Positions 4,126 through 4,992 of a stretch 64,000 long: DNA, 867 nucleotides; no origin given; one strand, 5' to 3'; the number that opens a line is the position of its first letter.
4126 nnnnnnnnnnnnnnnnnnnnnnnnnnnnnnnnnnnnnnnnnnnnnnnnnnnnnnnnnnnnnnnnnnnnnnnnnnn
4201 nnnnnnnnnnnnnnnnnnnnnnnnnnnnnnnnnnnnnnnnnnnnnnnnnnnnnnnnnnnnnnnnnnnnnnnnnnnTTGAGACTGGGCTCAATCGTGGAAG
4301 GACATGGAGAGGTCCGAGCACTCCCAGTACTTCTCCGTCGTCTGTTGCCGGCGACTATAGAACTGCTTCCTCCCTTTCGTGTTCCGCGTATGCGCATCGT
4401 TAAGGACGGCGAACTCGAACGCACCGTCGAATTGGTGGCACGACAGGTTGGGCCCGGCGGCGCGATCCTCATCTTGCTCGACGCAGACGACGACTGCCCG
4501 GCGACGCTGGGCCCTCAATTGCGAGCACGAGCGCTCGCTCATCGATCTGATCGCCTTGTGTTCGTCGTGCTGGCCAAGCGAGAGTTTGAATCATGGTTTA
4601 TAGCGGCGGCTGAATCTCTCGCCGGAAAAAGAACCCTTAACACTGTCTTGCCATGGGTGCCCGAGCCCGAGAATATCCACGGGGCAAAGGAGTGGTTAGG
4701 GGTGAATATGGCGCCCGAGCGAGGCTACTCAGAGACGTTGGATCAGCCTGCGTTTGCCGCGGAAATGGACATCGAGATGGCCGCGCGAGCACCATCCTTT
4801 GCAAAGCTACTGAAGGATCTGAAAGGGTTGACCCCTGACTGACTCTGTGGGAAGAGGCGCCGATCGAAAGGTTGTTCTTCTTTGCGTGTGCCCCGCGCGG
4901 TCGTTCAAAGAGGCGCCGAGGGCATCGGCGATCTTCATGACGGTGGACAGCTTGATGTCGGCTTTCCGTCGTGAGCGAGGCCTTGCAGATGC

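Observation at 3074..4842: Overlapping ABC/OLD-type ATPase + DUF4276-like TOPRIM-motif protein on a lower-GC islet: candidate split-OLD / PARIS-like defence pair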

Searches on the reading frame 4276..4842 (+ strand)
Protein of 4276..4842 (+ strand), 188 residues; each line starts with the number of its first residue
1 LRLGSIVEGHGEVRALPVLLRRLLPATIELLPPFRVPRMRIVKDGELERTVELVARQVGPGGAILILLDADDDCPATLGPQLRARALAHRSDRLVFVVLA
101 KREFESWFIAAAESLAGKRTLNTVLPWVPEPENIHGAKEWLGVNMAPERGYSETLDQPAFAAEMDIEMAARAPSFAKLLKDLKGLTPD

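Call 3: search_protein_families(library=pfam, proteins=[window:4276-4842:+], max_evalue=0.1)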
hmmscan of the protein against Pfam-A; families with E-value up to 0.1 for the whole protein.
window:4276-4842:+ (188 aa): 1 family
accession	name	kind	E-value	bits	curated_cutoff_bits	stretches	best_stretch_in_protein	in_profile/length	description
PF14103.11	DUF4276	-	2.7e-14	54.3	30.2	1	7-182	1-191/192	Domain of unknown function (DUF4276)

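Call 4: search_protein_families(library=padloc, proteins=[window:4276-4842:+], max_evalue=0.1)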
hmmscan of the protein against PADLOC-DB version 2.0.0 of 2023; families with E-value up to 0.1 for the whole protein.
window:4276-4842:+ (188 aa): 12 families
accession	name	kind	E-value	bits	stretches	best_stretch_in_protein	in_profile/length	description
PDLC04196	HEC-01B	-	5.2e-68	226.9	1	1-184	1-190/197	-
PDLC04200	HEC-01B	-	3.1e-48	162.4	1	5-186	8-206/218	-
PDLC04205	HEC-01B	-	6.4e-07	27.3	1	54-116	69-131/213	-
PDLC04194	HEC-01B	-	6.5e-07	27.3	1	63-141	59-133/204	-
PDLC04198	HEC-01B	-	0.0001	20.1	1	95-122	111-138/211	-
PDLC04193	HEC-01B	-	0.00016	19.7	1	63-116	54-104/195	-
PDLC04197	HEC-01B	-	0.0002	19.1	1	62-117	53-105/192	-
PDLC04143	HEC-01A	-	0.0026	15.4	1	46-183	41-181/190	-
PDLC04191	HEC-01B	-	0.0032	15.5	1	63-141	65-136/192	-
PDLC04202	HEC-01B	-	0.0033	15.5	1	2-163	2-175/204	-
PDLC04206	HEC-01B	-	0.014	13.3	1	61-115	77-131/219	-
PDLC04203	HEC-01B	-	0.05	11.7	1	62-143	75-157/176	-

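Call 5: search_protein_families(library=ncbifam, proteins=[window:4276-4842:+], max_evalue=0.1)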
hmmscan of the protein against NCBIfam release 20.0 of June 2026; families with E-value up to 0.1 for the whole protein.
window:4276-4842:+ (188 aa): 0 families

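Call 13: find_homologous_proteins(query=window:4276-4839:+, max_evalue=0.001)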
Query window:4276-4839:+ (188 aa): 4393 proteins with E <= 0.001 among 4994 candidates; the best 120 are listed.
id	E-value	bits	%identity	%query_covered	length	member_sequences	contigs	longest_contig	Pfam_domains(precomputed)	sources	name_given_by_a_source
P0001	3.3e-92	325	100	80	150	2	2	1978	PF14103.12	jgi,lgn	jgi:hypothetical protein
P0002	4.0e-59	217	60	98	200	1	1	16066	PF14103.12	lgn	-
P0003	1.1e-58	216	58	97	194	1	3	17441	PF14103.12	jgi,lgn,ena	-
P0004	1.2e-57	213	58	98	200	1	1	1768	PF14103.12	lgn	-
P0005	1.2e-57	213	56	98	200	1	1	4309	PF14103.12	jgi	jgi:hypothetical protein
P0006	1.9e-57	212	58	98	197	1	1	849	PF14103.12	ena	-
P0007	2.6e-57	212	56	99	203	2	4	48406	PF14103.12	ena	-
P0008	2.7e-57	212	59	96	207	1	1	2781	PF14103.12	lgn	-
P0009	3.1e-57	211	58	99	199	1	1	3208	PF14103.12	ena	-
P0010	5.7e-57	210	59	96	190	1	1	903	PF14103.12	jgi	jgi:Domain of unknown function (DUF4276)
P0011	5.9e-57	210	57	97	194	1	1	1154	PF14103.12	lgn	-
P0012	6.4e-57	210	57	98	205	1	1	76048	PF14103.12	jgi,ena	jgi:hypothetical protein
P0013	1.3e-56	209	56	98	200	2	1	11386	PF14103.12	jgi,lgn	jgi:hypothetical protein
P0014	2.2e-56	209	54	96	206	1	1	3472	PF14103.12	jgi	-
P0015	3.0e-56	208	58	98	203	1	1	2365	PF14103.12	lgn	-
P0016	5.3e-56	207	56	98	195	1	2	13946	PF14103.12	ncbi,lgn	ncbi:MAG: DUF4276 family protein [Thermoanaerobaculia bacterium]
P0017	6.5e-56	207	55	97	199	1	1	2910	PF14103.12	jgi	jgi:hypothetical protein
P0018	7.1e-56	207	56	98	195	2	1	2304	PF14103.12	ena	-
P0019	7.1e-56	207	55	97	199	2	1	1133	PF14103.12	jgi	jgi:hypothetical protein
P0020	7.2e-56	207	57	97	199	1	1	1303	PF14103.12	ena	-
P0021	8.3e-56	207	55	98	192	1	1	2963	PF14103.12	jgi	jgi:hypothetical protein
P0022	8.5e-56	207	56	98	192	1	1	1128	PF14103.12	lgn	-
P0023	1.1e-55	206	57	97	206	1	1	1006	PF14103.12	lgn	-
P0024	1.6e-55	206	57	98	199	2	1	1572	PF14103.12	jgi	jgi:uncharacterized protein DUF4276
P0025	1.9e-55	206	57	97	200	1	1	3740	PF14103.12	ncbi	-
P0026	1.9e-55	205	56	98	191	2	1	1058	PF14103.12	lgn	-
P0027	3.1e-55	205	57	98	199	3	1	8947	PF14103.12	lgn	-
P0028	3.9e-55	204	55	100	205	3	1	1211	PF14103.12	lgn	-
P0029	5.0e-55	204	54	98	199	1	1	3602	PF14103.12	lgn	-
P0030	5.4e-55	204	55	100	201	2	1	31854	PF14103.12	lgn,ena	-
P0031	6.0e-55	204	58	98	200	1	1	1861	PF14103.12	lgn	-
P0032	6.3e-55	204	55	97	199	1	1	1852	PF14103.12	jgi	jgi:hypothetical protein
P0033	6.3e-55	204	56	98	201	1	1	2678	PF14103.12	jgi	jgi:hypothetical protein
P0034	8.3e-55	203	54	98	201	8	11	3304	PF14103.12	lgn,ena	-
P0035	8.9e-55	203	56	96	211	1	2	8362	PF14103.12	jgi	jgi:hypothetical protein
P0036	1.1e-54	203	56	98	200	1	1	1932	PF14103.12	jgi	jgi:hypothetical protein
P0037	1.1e-54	203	55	98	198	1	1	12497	PF14103.12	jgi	-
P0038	1.3e-54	203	56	97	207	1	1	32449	PF14103.12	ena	-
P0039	1.3e-54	203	57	96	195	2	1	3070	PF14103.12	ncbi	-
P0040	1.3e-54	203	59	98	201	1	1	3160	PF14103.12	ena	-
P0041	1.5e-54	203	56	97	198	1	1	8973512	PF14103.12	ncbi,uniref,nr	ncbi:DUF4276 family protein [Corallococcus macrosporus]|uniref:DUF4276 family protein n=1 Tax=Corall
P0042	1.7e-54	202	56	98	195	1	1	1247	PF14103.12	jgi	jgi:hypothetical protein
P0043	1.8e-54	202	55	97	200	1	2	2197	PF14103.12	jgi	-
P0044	1.9e-54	202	56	98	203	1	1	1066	PF14103.12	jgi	jgi:hypothetical protein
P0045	2.2e-54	202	54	94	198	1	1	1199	PF14103.12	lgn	-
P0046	2.7e-54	202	56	96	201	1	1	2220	PF14103.12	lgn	-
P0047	3.4e-54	201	55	97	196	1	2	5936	PF14103.12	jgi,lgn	jgi:hypothetical protein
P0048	4.1e-54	201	57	97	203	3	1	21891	PF14103.12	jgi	jgi:hypothetical protein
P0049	5.0e-54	201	56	96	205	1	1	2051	PF14103.12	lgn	-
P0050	5.4e-54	201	57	98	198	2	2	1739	PF14103.12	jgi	-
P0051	5.8e-54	201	55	98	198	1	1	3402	PF14103.12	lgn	-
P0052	6.5e-54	200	56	99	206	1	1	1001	PF14103.12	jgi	jgi:hypothetical protein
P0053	6.8e-54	200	56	98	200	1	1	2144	PF14103.12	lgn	-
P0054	6.9e-54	200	57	97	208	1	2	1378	PF14103.12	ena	-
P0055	7.6e-54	200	54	98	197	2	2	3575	PF14103.12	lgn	-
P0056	7.7e-54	200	56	98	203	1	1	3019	PF14103.12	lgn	-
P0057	7.8e-54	200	55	97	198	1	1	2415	PF14103.12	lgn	-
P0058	8.0e-54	200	53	98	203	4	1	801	PF14103.12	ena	-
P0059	8.2e-54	200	55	98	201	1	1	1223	PF14103.12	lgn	-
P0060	9.0e-54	200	54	98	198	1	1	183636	PF14103.12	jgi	jgi:hypothetical protein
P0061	1.1e-53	200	58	98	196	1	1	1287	PF14103.12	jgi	jgi:hypothetical protein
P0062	1.2e-53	200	54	97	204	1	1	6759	PF14103.12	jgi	jgi:Domain of unknown function (DUF4276)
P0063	1.3e-53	200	56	96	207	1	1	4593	PF14103.12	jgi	jgi:uncharacterized protein DUF4276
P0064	1.3e-53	199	57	98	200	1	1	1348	PF14103.12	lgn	-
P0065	1.5e-53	199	52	98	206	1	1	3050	PF14103.12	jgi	jgi:hypothetical protein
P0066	1.5e-53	199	56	98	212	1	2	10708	PF14103.12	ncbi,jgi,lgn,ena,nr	ncbi:MAG: hypothetical protein CVU38_13910 [Chloroflexi bacterium HGW-Chloroflexi-1]|nr:MAG: hypothe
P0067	1.5e-53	199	57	97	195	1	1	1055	PF14103.12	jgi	jgi:hypothetical protein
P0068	1.7e-53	199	57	100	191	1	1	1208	PF14103.12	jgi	jgi:hypothetical protein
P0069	1.7e-53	199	56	100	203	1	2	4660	PF14103.12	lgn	-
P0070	1.9e-53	199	55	97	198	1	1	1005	PF14103.12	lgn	-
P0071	1.9e-53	199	59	98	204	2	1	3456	PF14103.12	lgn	-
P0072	1.9e-53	199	55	98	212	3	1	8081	PF14103.12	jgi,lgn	jgi:hypothetical protein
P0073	2.2e-53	199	55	99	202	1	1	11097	PF14103.12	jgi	jgi:hypothetical protein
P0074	2.3e-53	199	55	97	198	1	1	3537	PF14103.12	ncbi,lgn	-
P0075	2.4e-53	199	55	98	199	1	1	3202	PF14103.12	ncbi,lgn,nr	ncbi:MAG TPA: DUF4276 family protein [Gemmatimonadales bacterium]|nr:DUF4276 family protein [Gemmati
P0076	3.0e-53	198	57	98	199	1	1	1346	PF14103.12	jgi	jgi:hypothetical protein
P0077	3.4e-53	198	53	97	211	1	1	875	PF14103.12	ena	-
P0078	3.4e-53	198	56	98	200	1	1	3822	PF14103.12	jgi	jgi:hypothetical protein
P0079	3.8e-53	198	55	97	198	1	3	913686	PF14103.12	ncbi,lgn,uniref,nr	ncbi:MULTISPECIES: DUF4276 family protein [Myxococcus]|uniref:DUF4276 family protein n=1 Tax=Myxococ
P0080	4.1e-53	198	53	98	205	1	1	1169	PF14103.12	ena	-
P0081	4.2e-53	198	57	96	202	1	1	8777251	PF14103.12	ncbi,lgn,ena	-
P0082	4.7e-53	198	55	97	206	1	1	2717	PF14103.12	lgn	-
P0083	5.0e-53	198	55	98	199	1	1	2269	PF14103.12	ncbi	-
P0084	5.1e-53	198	54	99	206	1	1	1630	PF14103.12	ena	-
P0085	5.2e-53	198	54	96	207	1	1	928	PF14103.12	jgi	jgi:hypothetical protein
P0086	5.2e-53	198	57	98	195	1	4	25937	PF14103.12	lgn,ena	-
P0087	5.3e-53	198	53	96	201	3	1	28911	PF14103.12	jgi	jgi:hypothetical protein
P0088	5.5e-53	197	54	98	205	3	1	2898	PF14103.12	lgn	-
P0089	6.0e-53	197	56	97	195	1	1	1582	PF14103.12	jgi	jgi:hypothetical protein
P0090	6.0e-53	197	53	98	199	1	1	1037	PF14103.12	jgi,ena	-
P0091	6.0e-53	197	57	97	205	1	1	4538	PF14103.12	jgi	jgi:hypothetical protein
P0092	6.6e-53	197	57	97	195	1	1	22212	PF14103.12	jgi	jgi:hypothetical protein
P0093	6.7e-53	197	52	97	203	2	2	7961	PF14103.12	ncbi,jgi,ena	ncbi:MAG TPA: DUF4276 family protein [bacterium]|jgi:hypothetical protein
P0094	6.9e-53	197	55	99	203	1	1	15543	PF14103.12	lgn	-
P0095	7.6e-53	197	56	98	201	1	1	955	PF14103.12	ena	-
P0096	7.9e-53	197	55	96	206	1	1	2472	PF14103.12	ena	-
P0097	9.2e-53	197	55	97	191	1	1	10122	PF14103.12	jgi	jgi:hypothetical protein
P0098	9.5e-53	197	57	97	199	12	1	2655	PF14103.12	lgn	-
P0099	9.6e-53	197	57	97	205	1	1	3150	PF14103.12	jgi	jgi:Domain of unknown function (DUF4276)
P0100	1.1e-52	196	54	96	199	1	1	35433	PF14103.12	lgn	-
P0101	1.1e-52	196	54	96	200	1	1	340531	PF14103.12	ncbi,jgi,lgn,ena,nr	ncbi:MAG TPA: DUF4276 family protein [Thermoanaerobaculia bacterium]|jgi:hypothetical protein|nr:DUF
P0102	1.1e-52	196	57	96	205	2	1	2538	PF14103.12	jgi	jgi:uncharacterized protein DUF4276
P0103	1.2e-52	196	53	98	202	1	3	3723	PF14103.12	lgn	-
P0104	1.2e-52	196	54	98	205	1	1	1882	PF14103.12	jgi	jgi:hypothetical protein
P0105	1.2e-52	196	55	96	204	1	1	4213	PF14103.12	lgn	-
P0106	1.3e-52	196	53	100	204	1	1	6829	PF14103.12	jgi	jgi:hypothetical protein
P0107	1.3e-52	196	54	98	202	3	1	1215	PF14103.12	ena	-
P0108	1.4e-52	196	58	96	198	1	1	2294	PF14103.12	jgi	jgi:hypothetical protein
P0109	1.4e-52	196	56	98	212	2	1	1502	PF14103.12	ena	-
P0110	1.4e-52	196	54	97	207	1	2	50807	PF14103.12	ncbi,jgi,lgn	-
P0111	1.4e-52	196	52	99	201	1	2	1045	PF14103.12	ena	-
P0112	1.4e-52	196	53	97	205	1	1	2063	PF14103.12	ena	-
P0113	1.5e-52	196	54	98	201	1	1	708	PF14103.12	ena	-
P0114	1.7e-52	196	56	97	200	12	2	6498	PF14103.12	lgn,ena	-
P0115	1.9e-52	196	53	98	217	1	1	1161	PF14103.12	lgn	-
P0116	1.9e-52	196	54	96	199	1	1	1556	PF14103.12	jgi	jgi:hypothetical protein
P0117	2.2e-52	196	55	98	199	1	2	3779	PF14103.12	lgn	-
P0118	2.4e-52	195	52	99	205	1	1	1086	PF14103.12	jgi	jgi:hypothetical protein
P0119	2.4e-52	195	56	97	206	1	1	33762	PF14103.12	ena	-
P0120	2.4e-52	195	52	97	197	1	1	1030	PF14103.12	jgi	jgi:hypothetical protein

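Call 24: predict_structure(alignment_id=A1)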
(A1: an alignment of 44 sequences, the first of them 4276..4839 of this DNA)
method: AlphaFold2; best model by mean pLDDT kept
length: 188 residues; sequences in the alignment: 44
mean_pLDDT: 93.1   pTM: 0.88
mean pLDDT of the five models: 93.1, 92.8, 91.9, 91.7, 91.1
residues with pLDDT >= 90: 155; 70-90: 31; 50-70: 2; < 50: 0
segments of 3 or more residues with pLDDT < 50: none
pLDDT, mean of each block of 10 residues (from residue 1): 94 94 95 92 94 97 94 87 96 95 91 95 92 91 91 95 97 95 81
secondary structure, 60 per line:
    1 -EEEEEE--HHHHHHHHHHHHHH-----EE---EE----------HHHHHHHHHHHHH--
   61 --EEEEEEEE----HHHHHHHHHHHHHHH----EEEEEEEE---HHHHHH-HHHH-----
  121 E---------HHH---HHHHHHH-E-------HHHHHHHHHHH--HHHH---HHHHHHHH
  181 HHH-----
elements in order: E2-7 H10-23 H46-58 E63-70 H75-89 E94-101 H105-110 H112-115 H137-143 H153-163 H166-169 H173-183

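Call 29: fold_search(model_id=the predicted structure, library=pdb)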
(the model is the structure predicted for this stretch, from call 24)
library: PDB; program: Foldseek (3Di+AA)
matches with E <= 10: 980; with E <= 0.001: 0
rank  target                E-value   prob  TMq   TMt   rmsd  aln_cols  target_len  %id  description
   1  1t13_D                1.2e-02  0.87  0.37  0.45   7.3       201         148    9  Crystal Structure Of Lumazine Synthase From Brucella Abortus Bound To 5-nitro-6-(D-ribitylamino)-2,4(1H,3H) pyrimidine (released 2005-04-19)
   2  6vga_MODEL_1_A        2.9e-02  0.97  0.33  0.51   4.4        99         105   17  De novo designed Rossmann fold protein ROS2_835 (released 2020-08-19)
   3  8uav_A                5.0e-02  0.69  0.37  0.32   7.7       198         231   10  Cryo-EM Structure of Brucella Abortus Lumazine Synthase (BLS) Engineered with Shiga Toxin I subunit B (Stx1B) (released 2025-03-26)
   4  2b98_D                6.4e-02  0.97  0.38  0.49   3.9       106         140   11  Crystal Structure of an archaeal pentameric riboflavin synthase (released 2005-11-08)
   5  3lfh_F                6.8e-02  0.38  0.24  0.32   9.9       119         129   13  Crystal structure of manxA from Thermoanaerobacter tengcongensis (released 2010-12-08)
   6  3lyh_A                7.2e-02  0.72  0.28  0.40   6.6        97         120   11  Crystal structure of Putative cobalamin (vitamin B12) biosynthesis CbiX protein (YP_958415.1) from Marinobacter aquaeo (released 2010-04-07)
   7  3qkw_C                8.2e-02  0.41  0.28  0.19   8.9       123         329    8  Structure of Streptococcus parasangunini Gtf3 glycosyltransferase (released 2011-06-08)
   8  8ux9_A                8.7e-02  0.33  0.30  0.21   7.4       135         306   16  Asymmetric unit of the PARIS Immune Complex at 3.2 Angstrom Resolution (released 2024-09-18)
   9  4zic_D                8.7e-02  0.20  0.24  0.14  10.8       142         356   14  Crystal Structure of Aspartate Semialdehyde Dehydrogenase with NADP from Trichophyton rubrum (released 2016-03-02)
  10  3lfh_E                9.3e-02  0.33  0.24  0.30   9.9       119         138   13  Crystal structure of manxA from Thermoanaerobacter tengcongensis (released 2010-12-08)
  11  3lfh_D                1.0e-01  0.38  0.26  0.35   9.8       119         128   11  Crystal structure of manxA from Thermoanaerobacter tengcongensis (released 2010-12-08)
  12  1xn1_J                1.1e-01  0.60  0.39  0.47   6.8       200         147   11  Crystal Structure Of Lumazine Synthase From Brucella Abortus (Orthorhombic Form At 3.05 Angstroms) (released 2005-09-27)
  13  3gdw_A                1.2e-01  0.51  0.28  0.36   5.1       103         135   17  Crystal structure of sigma-54 interaction domain protein from Enterococcus faecalis (released 2009-03-10)
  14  7of2_C                1.3e-01  0.84  0.34  0.18   3.9       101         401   16  Structure of a human mitochondrial ribosome large subunit assembly intermediate in complex with GTPBP6. (released 2021-06-02)
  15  2h16_A                1.3e-01  0.30  0.26  0.30   7.7       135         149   10  Structure of human ADP-ribosylation factor-like 5 (ARL5) (released 2006-06-13)
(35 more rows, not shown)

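Call 32: search_solved_structures(query=A1, max_evalue=10, show_alignments=3)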
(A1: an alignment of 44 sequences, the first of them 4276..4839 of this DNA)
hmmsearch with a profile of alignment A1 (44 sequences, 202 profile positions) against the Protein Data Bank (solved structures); distinct sequences matched with E-value up to 10: 0.

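Call 33: find_encoding_contigs(protein=P0041, flank=8000, max_places=2)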
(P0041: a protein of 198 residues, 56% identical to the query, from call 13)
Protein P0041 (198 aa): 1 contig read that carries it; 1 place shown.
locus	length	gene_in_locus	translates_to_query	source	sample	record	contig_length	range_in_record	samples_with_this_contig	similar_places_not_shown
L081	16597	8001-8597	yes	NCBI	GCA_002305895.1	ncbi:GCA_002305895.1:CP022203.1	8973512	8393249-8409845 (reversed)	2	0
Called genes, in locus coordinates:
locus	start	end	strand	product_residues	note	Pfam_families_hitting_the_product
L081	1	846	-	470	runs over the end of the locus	-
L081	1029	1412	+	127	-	PF06127:Mpo1-like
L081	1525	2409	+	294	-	PF08241:Methyltransf_11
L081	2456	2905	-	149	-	PF14085:DUF4265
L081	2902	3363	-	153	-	PF01844:HNH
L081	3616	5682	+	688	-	PF02554:CstA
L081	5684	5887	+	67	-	PF04328:Sel_put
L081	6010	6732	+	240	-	PF20772:TACO1_YebC_N, PF01709:Transcrip_reg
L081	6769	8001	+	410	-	PF02463:SMC_N, PF11398:DUF2813 (faint), PF13175:AAA_15, PF13476:AAA_23, PF13555:AAA_29 (faint), PF13304:AAA_21, PF13175:AAA_15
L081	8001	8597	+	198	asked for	PF14103:DUF4276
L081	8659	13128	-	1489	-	PF00754:F5_F8_type_C, PF22633:F5_F8_type_C_2, PF00754:F5_F8_type_C, PF22633:F5_F8_type_C_2, PF00933:Glyco_hydro_3, PF01915:Glyco_hydro_3_C, PF00754:F5_F8_type_C, PF22633:F5_F8_type_C_2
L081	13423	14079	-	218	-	PF01625:PMSR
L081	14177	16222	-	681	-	PF13185:GAF_2, PF01590:GAF, PF08448:PAS_4, PF13596:PAS_10 (weak), PF00512:HisKA, PF02518:HATPase_c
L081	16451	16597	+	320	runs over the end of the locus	PF02423:OCD_Mu_crystall, PF01488:Shikimate_DH (weak)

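Call 34: find_encoding_contigs(protein=P0101, flank=8000, max_places=2)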
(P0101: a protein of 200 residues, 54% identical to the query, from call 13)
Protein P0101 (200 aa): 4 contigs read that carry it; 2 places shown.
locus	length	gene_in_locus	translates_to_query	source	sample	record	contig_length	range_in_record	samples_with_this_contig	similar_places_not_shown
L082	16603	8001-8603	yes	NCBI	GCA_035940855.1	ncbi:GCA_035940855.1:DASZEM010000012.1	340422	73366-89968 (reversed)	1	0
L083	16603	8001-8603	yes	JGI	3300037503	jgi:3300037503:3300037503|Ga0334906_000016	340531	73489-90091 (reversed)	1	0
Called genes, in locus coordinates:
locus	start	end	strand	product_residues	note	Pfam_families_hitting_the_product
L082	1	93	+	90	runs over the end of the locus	-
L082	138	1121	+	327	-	PF01207:Dus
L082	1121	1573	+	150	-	-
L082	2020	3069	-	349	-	PF00195:Chal_sti_synt_N, PF08392:FAE1_CUT1_RppA, PF02797:Chal_sti_synt_C, PF08541:ACP_syn_III_C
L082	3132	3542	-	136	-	-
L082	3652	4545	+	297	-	PF04055:Radical_SAM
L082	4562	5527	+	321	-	PF12850:Metallophos_2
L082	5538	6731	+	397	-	PF07992:Pyr_redox_2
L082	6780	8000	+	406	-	PF02463:SMC_N, PF11398:DUF2813 (faint), PF13175:AAA_15, PF13476:AAA_23 (weak), PF13304:AAA_21, PF13175:AAA_15, PF13304:AAA_21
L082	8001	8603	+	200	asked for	PF14103:DUF4276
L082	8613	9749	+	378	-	PF00762:Ferrochelatase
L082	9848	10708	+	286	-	PF11138:DUF2911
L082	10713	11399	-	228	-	PF00702:Hydrolase, PF08282:Hydrolase_3 (faint), PF12710:HAD, PF13419:HAD_2, PF13242:Hydrolase_like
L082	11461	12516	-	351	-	PF00483:NTP_transferase, PF12804:NTP_transf_3, PF24894:Hexapep_GlmU, PF25084:LbH_EIF2B (weak), PF25087:GMPPB_C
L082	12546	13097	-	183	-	PF01928:CYTH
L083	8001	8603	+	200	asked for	PF14103:DUF4276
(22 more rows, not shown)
